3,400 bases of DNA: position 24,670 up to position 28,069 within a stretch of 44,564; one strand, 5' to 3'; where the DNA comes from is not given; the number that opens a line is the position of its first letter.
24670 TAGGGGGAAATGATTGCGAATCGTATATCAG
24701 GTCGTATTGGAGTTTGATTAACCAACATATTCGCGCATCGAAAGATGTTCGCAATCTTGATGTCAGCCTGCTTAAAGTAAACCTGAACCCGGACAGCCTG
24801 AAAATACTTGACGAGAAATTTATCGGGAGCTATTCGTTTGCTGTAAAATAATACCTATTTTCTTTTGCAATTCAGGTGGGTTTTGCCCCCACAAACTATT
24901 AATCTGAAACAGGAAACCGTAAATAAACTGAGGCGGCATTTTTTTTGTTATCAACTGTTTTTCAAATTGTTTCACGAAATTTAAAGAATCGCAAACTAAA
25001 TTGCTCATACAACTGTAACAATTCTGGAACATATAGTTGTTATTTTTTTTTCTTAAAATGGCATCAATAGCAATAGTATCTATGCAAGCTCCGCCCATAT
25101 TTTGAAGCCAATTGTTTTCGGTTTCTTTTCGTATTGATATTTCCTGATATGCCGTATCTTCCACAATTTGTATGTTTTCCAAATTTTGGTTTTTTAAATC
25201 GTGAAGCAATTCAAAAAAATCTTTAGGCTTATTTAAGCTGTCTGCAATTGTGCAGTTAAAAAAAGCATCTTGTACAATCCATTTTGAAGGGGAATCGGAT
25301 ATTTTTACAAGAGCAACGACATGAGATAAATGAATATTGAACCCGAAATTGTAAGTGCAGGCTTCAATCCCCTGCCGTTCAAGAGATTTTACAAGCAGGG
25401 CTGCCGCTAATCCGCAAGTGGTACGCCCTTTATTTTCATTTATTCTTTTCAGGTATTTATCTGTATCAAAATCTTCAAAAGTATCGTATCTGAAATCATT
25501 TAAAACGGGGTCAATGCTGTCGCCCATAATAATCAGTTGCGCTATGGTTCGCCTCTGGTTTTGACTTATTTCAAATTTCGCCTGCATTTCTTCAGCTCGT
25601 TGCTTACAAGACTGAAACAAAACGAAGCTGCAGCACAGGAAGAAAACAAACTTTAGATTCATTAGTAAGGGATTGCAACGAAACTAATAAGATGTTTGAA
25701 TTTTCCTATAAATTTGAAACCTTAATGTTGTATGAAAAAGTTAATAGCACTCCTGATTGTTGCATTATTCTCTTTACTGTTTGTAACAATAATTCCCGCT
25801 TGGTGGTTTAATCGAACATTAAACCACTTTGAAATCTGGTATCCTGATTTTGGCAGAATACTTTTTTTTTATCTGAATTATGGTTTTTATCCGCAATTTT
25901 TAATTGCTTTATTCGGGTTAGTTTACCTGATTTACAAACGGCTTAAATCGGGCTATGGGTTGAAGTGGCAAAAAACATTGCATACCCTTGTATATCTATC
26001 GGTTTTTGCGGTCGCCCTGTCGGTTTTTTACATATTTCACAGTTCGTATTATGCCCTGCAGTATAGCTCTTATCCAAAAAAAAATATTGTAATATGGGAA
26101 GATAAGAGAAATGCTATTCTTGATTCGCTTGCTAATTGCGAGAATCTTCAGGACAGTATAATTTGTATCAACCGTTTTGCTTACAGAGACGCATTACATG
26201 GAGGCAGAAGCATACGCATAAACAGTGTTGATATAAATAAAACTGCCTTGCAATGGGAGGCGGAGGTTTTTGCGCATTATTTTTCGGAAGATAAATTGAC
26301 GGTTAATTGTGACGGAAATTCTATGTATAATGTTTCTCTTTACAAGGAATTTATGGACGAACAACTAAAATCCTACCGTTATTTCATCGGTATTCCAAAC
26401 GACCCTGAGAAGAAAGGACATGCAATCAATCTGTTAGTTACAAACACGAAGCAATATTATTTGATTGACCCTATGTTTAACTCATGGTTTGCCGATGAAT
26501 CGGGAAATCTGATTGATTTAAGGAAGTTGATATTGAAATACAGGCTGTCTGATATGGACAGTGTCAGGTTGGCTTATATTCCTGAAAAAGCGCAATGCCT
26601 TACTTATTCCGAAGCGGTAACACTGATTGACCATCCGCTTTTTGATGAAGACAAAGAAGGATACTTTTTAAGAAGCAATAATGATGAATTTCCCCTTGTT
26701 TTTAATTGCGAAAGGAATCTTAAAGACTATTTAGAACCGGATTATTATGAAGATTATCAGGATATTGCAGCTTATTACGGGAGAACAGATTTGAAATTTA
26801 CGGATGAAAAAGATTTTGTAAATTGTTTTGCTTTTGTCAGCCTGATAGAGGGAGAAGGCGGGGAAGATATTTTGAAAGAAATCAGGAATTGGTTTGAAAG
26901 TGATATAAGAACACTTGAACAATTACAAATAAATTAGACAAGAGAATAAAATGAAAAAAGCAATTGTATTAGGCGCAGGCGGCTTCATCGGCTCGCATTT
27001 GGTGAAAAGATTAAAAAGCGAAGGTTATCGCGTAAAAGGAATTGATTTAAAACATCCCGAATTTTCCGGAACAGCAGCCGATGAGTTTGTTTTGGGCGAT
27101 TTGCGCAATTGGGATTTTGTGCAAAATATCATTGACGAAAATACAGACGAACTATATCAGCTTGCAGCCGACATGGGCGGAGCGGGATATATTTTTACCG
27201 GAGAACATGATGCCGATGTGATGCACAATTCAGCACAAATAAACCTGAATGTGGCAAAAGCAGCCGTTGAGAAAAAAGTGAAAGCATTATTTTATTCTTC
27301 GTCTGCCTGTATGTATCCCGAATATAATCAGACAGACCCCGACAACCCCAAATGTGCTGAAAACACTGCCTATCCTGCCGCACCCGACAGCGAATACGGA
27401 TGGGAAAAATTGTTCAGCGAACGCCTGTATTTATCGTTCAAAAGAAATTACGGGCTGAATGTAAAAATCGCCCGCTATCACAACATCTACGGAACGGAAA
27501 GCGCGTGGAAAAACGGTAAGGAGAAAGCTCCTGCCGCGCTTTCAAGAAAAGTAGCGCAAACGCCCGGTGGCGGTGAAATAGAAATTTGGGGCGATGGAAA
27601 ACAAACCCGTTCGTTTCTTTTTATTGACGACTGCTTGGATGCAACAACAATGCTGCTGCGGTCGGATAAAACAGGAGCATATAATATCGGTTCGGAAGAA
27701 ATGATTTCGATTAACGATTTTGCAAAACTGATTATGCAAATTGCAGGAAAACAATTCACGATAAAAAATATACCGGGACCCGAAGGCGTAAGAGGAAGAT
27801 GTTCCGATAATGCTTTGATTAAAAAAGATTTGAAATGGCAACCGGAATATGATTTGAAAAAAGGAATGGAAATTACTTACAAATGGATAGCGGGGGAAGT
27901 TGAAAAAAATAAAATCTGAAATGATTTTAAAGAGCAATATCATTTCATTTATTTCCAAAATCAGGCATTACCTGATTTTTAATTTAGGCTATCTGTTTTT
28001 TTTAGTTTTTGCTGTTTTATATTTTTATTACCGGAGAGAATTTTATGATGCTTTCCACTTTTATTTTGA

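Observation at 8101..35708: Hybrid accessory locus: Wzm/Wzt glycan-export genes combined with a terpenoid-type oxidative tailoring block and HTTM/LMF membrane proteins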

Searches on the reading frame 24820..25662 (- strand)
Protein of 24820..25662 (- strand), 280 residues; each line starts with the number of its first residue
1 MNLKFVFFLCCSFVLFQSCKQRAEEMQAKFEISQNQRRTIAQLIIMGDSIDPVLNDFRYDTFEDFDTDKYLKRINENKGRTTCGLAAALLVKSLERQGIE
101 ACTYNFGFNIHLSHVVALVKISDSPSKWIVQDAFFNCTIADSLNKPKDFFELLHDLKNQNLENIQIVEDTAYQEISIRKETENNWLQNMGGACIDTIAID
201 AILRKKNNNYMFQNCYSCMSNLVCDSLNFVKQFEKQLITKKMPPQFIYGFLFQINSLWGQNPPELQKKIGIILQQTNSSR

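Call 4: search_protein_families(library=pfam, proteins=[window:24820-25662:-], max_evalue=0.01)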
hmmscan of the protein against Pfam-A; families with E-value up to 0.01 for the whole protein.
window:24820-25662:- (280 aa): 0 families

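Call 8: search_protein_families(library=ncbifam, proteins=[window:24820-25662:-], max_evalue=0.01)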
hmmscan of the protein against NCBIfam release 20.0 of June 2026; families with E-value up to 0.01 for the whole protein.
window:24820-25662:- (280 aa): 0 families

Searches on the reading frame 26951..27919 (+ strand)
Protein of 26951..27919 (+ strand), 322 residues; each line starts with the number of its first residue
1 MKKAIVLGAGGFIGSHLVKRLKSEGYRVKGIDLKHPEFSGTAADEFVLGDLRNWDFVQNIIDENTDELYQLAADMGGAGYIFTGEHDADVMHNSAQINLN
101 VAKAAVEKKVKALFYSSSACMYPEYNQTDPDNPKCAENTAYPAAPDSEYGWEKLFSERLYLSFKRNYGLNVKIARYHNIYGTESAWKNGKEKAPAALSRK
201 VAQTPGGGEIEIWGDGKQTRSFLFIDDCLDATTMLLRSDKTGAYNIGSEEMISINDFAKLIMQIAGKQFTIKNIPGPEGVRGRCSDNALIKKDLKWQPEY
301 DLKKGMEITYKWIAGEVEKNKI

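Call 4: search_protein_families(library=pfam, proteins=[window:26951-27919:+], max_evalue=0.01)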
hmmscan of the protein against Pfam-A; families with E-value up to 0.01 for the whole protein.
window:26951-27919:+ (322 aa): 7 families
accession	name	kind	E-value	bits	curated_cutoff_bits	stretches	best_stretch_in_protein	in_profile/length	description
PF01370.27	Epimerase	-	1.1e-45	156.3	20.9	1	5-247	2-240/240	NAD dependent epimerase/dehydratase family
PF16363.11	GDP_Man_Dehyd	-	1.4e-29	104.1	27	1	6-307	2-330/332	GDP-mannose 4,6 dehydratase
PF01073.25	3Beta_HSD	-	3.8e-09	36.4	22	1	5-162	1-159/280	3-beta hydroxysteroid dehydrogenase/isomerase family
PF05368.20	NmrA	-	0.00014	22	27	1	2-133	3-122/298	NmrA-like family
PF07993.18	NAD_binding_4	-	0.00014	21.6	20.1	0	104-189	122-218/258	Male sterility protein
PF04321.23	RmlD_sub_bind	-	0.00049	19.7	27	1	4-267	3-233/287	RmlD substrate binding domain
PF13460.12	NAD_binding_10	-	0.00051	20.4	27.2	1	8-126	1-106/184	NAD(P)H-binding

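Call 8: search_protein_families(library=ncbifam, proteins=[window:26951-27919:+], max_evalue=0.01)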
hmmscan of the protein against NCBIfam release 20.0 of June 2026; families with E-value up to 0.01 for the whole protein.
window:26951-27919:+ (322 aa): 32 families (the best 25 are shown)
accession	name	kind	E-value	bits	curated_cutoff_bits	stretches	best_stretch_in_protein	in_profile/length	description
NF047922.1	GDPFucSynFcl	equivalog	5.3e-34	118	500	1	2-315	3-303/308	GDP-L-fucose synthase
TIGR01179.1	galE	equivalog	3e-25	88.8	262.3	1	5-314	3-326/332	UDP-glucose 4-epimerase GalE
TIGR02197.1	heptose_epim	equivalog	5.5e-25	88.2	274.6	1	5-308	2-308/316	ADP-glyceromanno-heptose 6-epimerase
TIGR04180.1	EDH_00030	hypoth_equivalog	2.4e-24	85.9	475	1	5-301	2-297/297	NAD-dependent 4,6-dehydratase LegB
TIGR01181.1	dTDP_gluc_dehyt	equivalog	3.6e-24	85.4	365.1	1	5-314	3-312/321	dTDP-glucose 4,6-dehydratase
NF008872.0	PRK11908.1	equivalog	5.2e-15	55.3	294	1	1-266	1-272/349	bifunctional UDP-4-keto-pentose/UDP-xylose synthase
NF011728.1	PRK15181.1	equivalog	6.1e-15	55.1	760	1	46-313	73-337/348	Vi polysaccharide biosynthesis UDP-N-acetylglucosaminuronic acid C-4 epimerase TviC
NF008360.0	PRK11150.1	equivalog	1e-13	51.2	452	1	5-286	3-274/310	ADP-glyceromanno-heptose 6-epimerase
NF041015.1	UDPsulfquin_syn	equivalog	4.8e-13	48.8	575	1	45-268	69-313/384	UDP-sulfoquinovose synthase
NF007956.0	PRK10675.1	subfamily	7.7e-12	45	394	1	4-313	3-329/338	UDP-glucose 4-epimerase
TIGR03466.1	HpnA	hypoth_equivalog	9.3e-12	44.5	367.65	1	3-171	2-162/327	hopanoid-associated sugar epimerase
NF007490.0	PRK10084.1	subfamily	9.3e-11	41.3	649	1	123-314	143-335/361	dTDP-glucose 4,6-dehydratase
NF058621.1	DiazavRedAvaA7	equivalog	2.2e-09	37.4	400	1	4-250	3-233/304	3-diazoavenalumate denitrifying reductase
NF007582.0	PRK10217.1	equivalog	2.3e-09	36.8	698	1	120-262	136-271/355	dTDP-glucose 4,6-dehydratase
TIGR01777.1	yfcH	hypoth_equivalog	6.2e-09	35.8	207.35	2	213-275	188-250/292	TIGR01777 family oxidoreductase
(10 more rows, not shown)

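Call 61: search_solved_structures(query=window:26951-27919:+, max_evalue=1e-10)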
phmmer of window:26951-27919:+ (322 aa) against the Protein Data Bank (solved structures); distinct sequences matched with E-value up to 1e-10: 59.
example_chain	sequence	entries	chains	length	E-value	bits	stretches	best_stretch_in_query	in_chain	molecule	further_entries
2c59_A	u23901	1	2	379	5.7e-86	292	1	4-321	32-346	GDP-MANNOSE-3', 5'-EPIMERASE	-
2c54_A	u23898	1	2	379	1.5e-85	290.6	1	4-321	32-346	GDP-MANNOSE-3', 5'-EPIMERASE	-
2c5a_A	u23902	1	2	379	2.1e-85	290.2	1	4-321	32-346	GDP-MANNOSE-3', 5'-EPIMERASE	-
2c5e_A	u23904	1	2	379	3.9e-85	289.2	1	4-321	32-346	GDP-MANNOSE-3', 5'-EPIMERASE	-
8sg0_A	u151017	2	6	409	4.9e-83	282.4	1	5-321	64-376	GDP-mannose 3,5-epimerase | GDP-mannose 3,5 epimerase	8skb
4zrm_A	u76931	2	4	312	1.1e-23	87.3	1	5-313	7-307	UDP-glucose 4-epimerase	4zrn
8rdg_A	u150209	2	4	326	2.1e-22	83.1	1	4-290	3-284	SDR family NAD(P)-dependent oxidoreductase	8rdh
8du0_A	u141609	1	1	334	4.9e-22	81.9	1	3-313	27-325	GDP-L-fucose synthase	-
7ll6_A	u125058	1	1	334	6.7e-22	81.5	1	3-313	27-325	GDP-L-fucose synthase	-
8rdi_A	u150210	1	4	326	7.7e-22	81.3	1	4-290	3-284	SDR family NAD(P)-dependent oxidoreductase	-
6zl6_A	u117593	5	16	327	9e-22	81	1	3-313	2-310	Epimerase domain-containing protein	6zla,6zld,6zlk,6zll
6zlj_A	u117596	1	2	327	3.2e-21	79.2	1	3-313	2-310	Epimerase domain-containing protein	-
3ehe_A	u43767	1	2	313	5.2e-21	78.6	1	4-311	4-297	UDP-glucose 4-epimerase (GalE-1)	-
6wjb_A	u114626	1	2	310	2.9e-20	76.1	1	3-311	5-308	NAD-dependent epimerase/dehydratase family protein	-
4lk3_A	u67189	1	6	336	5.1e-20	75.3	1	2-317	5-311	UDP-glucuronic acid decarboxylase 1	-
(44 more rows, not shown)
